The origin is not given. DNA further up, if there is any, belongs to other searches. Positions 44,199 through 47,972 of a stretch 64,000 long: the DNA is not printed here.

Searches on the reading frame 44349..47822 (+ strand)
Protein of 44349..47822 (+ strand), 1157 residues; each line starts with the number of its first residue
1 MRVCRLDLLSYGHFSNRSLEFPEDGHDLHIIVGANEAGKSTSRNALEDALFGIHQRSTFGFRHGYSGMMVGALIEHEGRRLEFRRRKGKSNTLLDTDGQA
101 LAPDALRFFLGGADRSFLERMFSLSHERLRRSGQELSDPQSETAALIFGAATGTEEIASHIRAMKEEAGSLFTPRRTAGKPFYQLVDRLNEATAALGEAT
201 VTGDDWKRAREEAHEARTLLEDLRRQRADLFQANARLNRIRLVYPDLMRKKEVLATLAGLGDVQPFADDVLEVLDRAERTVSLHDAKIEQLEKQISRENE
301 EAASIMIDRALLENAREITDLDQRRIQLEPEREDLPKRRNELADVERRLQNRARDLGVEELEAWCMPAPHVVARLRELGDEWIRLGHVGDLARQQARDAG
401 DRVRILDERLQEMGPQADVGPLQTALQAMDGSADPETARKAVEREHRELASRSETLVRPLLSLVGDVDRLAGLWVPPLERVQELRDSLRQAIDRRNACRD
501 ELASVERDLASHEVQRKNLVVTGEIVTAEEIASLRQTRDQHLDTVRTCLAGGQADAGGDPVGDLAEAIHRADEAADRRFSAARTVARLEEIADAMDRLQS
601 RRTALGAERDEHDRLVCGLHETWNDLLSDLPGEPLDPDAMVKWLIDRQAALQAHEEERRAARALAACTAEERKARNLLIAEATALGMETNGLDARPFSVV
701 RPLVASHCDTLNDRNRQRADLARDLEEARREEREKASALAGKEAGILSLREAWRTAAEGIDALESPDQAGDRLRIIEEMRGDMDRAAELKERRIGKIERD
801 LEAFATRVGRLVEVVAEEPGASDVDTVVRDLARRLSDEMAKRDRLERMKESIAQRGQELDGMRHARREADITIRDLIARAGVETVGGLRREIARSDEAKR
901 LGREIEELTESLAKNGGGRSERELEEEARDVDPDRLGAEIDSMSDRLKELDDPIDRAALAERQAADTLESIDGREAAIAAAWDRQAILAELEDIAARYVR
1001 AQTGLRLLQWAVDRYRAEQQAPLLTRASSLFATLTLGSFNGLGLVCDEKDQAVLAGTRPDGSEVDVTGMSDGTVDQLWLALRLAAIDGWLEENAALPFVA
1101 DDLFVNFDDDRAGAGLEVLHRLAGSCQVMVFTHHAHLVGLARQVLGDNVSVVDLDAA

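Call 46: search_protein_families(library=pfam, proteins=[window:44349-47822:+], max_evalue=0.00001)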
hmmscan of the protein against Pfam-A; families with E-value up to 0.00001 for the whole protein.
window:44349-47822:+ (1157 aa): 1 family
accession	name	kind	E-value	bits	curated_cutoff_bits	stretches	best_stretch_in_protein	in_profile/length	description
PF13514.12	AAA_27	-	2.2e-63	214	22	1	1-206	1-206/206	AAA domain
